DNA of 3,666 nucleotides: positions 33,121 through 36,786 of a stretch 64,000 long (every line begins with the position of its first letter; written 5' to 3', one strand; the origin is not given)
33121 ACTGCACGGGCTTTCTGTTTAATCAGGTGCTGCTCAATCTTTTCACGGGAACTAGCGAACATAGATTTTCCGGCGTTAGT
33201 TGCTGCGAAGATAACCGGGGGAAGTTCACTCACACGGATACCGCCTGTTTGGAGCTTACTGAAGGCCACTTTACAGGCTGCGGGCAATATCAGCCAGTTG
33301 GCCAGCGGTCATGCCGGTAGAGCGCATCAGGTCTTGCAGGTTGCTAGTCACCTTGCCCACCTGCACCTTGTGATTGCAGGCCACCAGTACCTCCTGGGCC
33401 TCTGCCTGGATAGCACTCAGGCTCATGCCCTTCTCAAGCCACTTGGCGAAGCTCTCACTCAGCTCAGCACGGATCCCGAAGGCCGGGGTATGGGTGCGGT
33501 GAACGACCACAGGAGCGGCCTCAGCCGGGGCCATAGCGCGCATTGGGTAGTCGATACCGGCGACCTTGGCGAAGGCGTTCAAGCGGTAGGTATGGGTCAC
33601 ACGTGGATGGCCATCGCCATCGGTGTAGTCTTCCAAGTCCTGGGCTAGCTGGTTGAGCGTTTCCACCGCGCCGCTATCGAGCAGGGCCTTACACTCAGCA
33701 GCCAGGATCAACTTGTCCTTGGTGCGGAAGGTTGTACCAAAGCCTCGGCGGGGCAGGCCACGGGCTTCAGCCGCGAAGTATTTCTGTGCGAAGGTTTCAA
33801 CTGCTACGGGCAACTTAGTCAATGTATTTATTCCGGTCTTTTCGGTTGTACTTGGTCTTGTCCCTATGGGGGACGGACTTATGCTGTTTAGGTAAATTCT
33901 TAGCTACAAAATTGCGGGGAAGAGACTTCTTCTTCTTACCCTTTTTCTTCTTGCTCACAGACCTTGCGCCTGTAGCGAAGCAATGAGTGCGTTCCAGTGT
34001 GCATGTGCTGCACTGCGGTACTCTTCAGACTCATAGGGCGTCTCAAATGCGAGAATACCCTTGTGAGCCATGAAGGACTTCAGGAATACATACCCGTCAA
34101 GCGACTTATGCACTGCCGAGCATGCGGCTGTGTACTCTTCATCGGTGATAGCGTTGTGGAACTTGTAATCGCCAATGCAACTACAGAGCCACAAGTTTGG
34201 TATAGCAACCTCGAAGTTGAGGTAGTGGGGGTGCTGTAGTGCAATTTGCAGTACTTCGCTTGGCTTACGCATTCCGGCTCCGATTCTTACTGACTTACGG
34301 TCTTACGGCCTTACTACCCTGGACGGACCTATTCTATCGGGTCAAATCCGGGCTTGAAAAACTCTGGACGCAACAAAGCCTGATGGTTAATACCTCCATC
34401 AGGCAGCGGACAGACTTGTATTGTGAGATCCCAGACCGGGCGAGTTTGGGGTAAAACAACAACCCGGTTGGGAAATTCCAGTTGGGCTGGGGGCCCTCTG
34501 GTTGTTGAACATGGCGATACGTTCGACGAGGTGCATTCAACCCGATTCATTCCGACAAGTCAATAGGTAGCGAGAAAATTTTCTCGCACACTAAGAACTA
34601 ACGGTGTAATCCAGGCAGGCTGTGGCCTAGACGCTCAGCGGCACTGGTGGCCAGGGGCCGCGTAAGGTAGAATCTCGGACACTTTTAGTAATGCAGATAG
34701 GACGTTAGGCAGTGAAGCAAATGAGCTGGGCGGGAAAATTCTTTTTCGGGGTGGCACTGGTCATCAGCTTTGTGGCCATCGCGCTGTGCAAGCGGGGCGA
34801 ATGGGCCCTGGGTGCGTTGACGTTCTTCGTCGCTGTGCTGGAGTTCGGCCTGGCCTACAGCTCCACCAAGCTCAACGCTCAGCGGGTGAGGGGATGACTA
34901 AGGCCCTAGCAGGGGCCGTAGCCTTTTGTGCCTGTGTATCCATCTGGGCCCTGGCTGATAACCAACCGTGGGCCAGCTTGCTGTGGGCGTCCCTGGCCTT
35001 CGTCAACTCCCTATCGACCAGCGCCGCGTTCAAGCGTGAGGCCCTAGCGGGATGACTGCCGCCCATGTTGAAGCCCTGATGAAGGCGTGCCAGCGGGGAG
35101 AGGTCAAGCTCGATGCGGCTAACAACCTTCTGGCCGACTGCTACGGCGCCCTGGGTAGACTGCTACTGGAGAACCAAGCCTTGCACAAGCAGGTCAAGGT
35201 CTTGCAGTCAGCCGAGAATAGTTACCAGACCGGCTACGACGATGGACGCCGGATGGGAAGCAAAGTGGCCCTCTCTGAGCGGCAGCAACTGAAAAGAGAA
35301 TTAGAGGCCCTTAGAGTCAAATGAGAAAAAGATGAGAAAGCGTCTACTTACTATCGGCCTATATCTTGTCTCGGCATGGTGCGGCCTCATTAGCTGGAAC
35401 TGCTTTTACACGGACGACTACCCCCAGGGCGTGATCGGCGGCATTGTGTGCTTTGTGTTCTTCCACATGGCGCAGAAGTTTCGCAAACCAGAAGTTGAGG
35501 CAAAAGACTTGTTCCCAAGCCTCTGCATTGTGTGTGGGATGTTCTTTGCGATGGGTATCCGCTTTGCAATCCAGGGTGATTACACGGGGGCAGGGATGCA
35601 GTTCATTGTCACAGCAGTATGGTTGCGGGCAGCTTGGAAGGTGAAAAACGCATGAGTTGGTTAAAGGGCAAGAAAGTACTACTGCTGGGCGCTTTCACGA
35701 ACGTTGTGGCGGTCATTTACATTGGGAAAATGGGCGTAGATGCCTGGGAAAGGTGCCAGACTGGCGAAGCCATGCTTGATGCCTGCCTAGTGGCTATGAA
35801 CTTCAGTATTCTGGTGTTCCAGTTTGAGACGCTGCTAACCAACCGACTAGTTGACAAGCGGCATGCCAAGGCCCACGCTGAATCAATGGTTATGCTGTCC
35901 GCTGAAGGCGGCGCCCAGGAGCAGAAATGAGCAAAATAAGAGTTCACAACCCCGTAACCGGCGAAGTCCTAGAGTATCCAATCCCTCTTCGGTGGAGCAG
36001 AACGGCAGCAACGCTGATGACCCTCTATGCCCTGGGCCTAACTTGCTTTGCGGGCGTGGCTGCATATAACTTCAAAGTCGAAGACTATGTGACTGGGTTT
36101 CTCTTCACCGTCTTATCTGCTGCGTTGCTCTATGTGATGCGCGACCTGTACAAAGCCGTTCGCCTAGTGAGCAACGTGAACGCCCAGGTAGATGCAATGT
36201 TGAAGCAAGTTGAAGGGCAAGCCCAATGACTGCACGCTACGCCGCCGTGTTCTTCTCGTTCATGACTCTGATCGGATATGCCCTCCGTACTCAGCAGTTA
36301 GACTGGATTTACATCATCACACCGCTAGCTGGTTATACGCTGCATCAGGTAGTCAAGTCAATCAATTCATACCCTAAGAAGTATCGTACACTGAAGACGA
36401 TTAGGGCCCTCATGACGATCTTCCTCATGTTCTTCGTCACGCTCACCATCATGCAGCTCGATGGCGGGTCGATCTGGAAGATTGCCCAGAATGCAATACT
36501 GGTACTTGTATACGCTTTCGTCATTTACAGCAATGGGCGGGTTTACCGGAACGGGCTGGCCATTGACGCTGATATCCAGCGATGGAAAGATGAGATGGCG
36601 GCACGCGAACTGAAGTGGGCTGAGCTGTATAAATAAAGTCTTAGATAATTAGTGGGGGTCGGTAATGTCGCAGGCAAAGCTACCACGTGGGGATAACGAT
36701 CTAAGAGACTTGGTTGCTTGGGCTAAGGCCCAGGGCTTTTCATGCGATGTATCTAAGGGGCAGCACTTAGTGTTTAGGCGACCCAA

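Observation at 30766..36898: Flotillin-like SPFH operon divergent from a cluster of 7-8 translationally coupled small TM proteins plus a HicA-like gene, sharing a palindromic control region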

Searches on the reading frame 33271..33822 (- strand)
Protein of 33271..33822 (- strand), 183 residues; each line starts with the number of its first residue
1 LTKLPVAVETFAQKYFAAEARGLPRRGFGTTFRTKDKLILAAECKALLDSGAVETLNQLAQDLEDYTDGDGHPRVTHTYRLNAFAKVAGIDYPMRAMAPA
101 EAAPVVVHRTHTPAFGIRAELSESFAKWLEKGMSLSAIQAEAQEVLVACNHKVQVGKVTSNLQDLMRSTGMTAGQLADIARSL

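Call 5: search_protein_families(library=pfam, proteins=[window:33271-33822:-], max_evalue=0.1)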
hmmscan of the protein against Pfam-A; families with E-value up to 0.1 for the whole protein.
window:33271-33822:- (183 aa): 0 families

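Call 7: search_protein_families(library=phrogs, proteins=[window:33271-33822:-], max_evalue=0.01)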
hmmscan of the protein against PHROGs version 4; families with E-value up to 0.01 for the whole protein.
window:33271-33822:- (183 aa): 0 families

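Call 33: search_protein_families(library=padloc, proteins=[window:33271-33822:-], max_evalue=0.01)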
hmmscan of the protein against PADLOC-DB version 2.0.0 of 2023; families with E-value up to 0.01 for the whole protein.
window:33271-33822:- (183 aa): 0 families

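Call 45: find_related_loci(query=window:33271-33822:-, collection=viral_contigs, flank=10000)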
Query window:33271-33822:- (183 aa) in viral_contigs; peptide patterns used: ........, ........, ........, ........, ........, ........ (x = any residue, [..] = any of these).
10 stretches matched a pattern, but none encodes a relative of the query by tblastn (E <= 1e-3).

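Call 62: search_protein_families(library=ncbifam, proteins=[window:33271-33822:-], max_evalue=0.1)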
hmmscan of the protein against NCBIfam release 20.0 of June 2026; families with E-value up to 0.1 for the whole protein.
window:33271-33822:- (183 aa): 0 families
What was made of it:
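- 33271..33822 (-): g183 (183 aa, unknown function). No family hit (calls 5, 7, 62).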

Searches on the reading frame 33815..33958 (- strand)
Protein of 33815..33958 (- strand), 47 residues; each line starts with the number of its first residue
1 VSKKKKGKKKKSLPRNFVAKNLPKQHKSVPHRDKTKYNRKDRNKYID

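Call 5: search_protein_families(library=pfam, proteins=[window:33815-33958:-], max_evalue=0.1)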
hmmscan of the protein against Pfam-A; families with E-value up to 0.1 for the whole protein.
window:33815-33958:- (47 aa): 1 family
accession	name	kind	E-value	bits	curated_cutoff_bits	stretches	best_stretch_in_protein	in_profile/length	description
PF23876.1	DUF7230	-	0.00061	20.3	27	1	14-42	3-31/42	Family of unknown function (DUF7230)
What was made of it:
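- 33815..33958 (-): 47-aa Lys-rich ORF (GTG start, GTGA overlap with g105). It was not called by the assembly's gene caller. Weak DUF7230 hit, E=6e-4 (call 5).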

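Call 7: search_protein_families(library=phrogs, proteins=[window:33815-33958:-], max_evalue=0.01)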
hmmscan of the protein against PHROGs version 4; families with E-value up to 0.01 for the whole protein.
window:33815-33958:- (47 aa): 1 family
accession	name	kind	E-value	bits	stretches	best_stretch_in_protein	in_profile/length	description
phrog_4586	-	unknown function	0.002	19.6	1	15-42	2-27/73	-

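Call 62: search_protein_families(library=ncbifam, proteins=[window:33815-33958:-], max_evalue=0.1)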
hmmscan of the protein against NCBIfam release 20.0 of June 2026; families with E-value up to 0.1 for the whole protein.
window:33815-33958:- (47 aa): 0 families

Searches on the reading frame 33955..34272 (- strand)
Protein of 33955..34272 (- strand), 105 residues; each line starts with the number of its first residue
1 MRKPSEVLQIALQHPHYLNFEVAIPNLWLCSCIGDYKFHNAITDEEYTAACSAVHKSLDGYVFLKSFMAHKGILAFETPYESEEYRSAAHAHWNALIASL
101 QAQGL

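Call 5: search_protein_families(library=pfam, proteins=[window:33955-34272:-], max_evalue=0.1)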
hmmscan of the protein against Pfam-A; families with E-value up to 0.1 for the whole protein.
window:33955-34272:- (105 aa): 0 families

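Call 7: search_protein_families(library=phrogs, proteins=[window:33955-34272:-], max_evalue=0.01)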
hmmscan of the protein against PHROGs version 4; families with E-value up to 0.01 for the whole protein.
window:33955-34272:- (105 aa): 0 families

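Call 33: search_protein_families(library=padloc, proteins=[window:33955-34272:-], max_evalue=0.01)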
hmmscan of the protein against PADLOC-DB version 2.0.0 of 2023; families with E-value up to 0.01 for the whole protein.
window:33955-34272:- (105 aa): 0 families

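Call 62: search_protein_families(library=ncbifam, proteins=[window:33955-34272:-], max_evalue=0.1)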
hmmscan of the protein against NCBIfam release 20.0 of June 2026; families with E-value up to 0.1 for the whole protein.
window:33955-34272:- (105 aa): 0 families
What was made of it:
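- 33955..34272 (-): g105, first gene of the leftward operon (105 aa, no known domain). No Pfam, PHROG or NCBIfam hit (calls 5, 7, 62).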

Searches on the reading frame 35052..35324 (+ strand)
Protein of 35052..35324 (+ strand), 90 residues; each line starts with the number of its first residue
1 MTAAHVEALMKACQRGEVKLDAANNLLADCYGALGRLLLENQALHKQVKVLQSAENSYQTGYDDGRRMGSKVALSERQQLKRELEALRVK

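Call 5: search_protein_families(library=pfam, proteins=[window:35052-35324:+], max_evalue=0.1)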
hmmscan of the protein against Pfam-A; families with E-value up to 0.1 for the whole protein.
window:35052-35324:+ (90 aa): 2 families
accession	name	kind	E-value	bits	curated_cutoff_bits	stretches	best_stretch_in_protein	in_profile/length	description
PF14197.11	Cep57_CLD_2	-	0.0036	17.8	27.1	0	72-88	42-58/67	Centrosome localisation domain of PPC89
PF02183.23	HALZ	-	0.0077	16.8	28.1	1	26-53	9-40/43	Homeobox associated leucine zipper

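Call 7: search_protein_families(library=phrogs, proteins=[window:35052-35324:+], max_evalue=0.01)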
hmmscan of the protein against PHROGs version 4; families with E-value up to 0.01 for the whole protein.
window:35052-35324:+ (90 aa): 0 families

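Call 33: search_protein_families(library=padloc, proteins=[window:35052-35324:+], max_evalue=0.01)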
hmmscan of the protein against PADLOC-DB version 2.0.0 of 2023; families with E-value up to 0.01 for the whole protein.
window:35052-35324:+ (90 aa): 0 families

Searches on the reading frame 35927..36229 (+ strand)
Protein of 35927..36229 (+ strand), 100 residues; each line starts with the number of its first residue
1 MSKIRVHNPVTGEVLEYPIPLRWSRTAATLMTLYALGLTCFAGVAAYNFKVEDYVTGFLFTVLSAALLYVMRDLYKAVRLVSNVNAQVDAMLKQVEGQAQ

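Call 6: search_protein_families(library=pfam, proteins=[window:35927-36229:+], max_evalue=0.1)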
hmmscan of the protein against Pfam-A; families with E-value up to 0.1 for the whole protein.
window:35927-36229:+ (100 aa): 1 family
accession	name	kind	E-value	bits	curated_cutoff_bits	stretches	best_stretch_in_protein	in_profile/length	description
PF19885.4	DUF6358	-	0.02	15.6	28.4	1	31-79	8-56/61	Family of unknown function (DUF6358)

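Call 8: search_protein_families(library=phrogs, proteins=[window:35927-36229:+], max_evalue=0.01)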
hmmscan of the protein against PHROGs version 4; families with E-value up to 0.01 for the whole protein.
window:35927-36229:+ (100 aa): 1 family
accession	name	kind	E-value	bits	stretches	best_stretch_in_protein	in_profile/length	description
phrog_7987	-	unknown function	0.0011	20.1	1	23-77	58-109/118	-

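Call 33: search_protein_families(library=padloc, proteins=[window:35927-36229:+], max_evalue=0.01)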
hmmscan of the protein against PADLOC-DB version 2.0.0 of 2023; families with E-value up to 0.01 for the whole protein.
window:35927-36229:+ (100 aa): 1 family
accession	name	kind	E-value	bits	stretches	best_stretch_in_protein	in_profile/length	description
PDLC00410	ThsA1|ThsA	-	0.004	14.4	1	21-85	13-77/281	Macro domain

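Call 62: search_protein_families(library=ncbifam, proteins=[window:35927-36229:+], max_evalue=0.1)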
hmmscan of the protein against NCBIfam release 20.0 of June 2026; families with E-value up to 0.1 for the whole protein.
window:35927-36229:+ (100 aa): 0 families

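Call 70: find_homologous_proteins(query=window:35927-36229:+, max_evalue=0.001)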
Query window:35927-36229:+ (100 aa): 3 proteins with E <= 0.001 among 6 candidates.
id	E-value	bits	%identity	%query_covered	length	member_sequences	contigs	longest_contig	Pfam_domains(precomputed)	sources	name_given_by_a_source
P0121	7.6e-56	204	97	100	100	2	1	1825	-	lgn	-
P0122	6.4e-13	67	43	96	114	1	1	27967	-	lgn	-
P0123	1.9e-12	65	45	96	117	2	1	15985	-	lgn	-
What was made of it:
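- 35927..36229 (+): tm100 (100 aa membrane protein). Only 3 homologues in 5.8 billion clusters (call 70).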

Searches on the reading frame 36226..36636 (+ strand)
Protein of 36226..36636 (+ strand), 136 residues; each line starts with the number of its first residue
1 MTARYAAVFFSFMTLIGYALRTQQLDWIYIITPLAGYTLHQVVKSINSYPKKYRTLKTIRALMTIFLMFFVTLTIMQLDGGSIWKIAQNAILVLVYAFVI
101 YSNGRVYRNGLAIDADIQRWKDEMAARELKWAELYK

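Call 6: search_protein_families(library=pfam, proteins=[window:36226-36636:+], max_evalue=0.1)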
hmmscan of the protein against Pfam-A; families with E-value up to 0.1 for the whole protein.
window:36226-36636:+ (136 aa): 1 family
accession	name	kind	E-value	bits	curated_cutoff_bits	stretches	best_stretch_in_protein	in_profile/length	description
PF00916.26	Sulfate_transp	-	0.0099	15.1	23.2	1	8-124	114-231/380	Sulfate permease family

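Call 8: search_protein_families(library=phrogs, proteins=[window:36226-36636:+], max_evalue=0.01)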
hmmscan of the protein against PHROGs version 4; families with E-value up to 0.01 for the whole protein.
window:36226-36636:+ (136 aa): 0 families

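Call 33: search_protein_families(library=padloc, proteins=[window:36226-36636:+], max_evalue=0.01)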
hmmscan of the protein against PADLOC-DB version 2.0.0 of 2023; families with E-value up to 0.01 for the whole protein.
window:36226-36636:+ (136 aa): 1 family
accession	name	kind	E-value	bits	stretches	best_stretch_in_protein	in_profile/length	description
PDLC00214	KwaA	-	0.0081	14.1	0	39-113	63-138/181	Unknown function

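Call 44: find_related_loci(query=window:36226-36636:+, collection=viral_contigs, flank=10000)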
Query window:36226-36636:+ (136 aa) in viral_contigs; peptide patterns used: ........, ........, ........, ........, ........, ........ (x = any residue, [..] = any of these).
5 stretches matched a pattern, but none encodes a relative of the query by tblastn (E <= 1e-3).
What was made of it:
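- Tried and rejected: Single-protein scans of IMG/VR with tm136 and g183 found nothing (calls 44, 45).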

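Call 62: search_protein_families(library=ncbifam, proteins=[window:36226-36636:+], max_evalue=0.1)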
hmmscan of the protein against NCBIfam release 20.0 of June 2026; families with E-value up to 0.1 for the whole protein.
window:36226-36636:+ (136 aa): 2 families
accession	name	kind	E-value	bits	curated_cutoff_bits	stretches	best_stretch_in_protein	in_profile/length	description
NF047679.1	LIC10906_fam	subfamily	0.00012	21.6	200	1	8-75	30-95/283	LIC10906 family membrane protein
NF038247.1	memb_stab_MspA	equivalog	0.0018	18.7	70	1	40-94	10-64/102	membrane stabilizing protein MspA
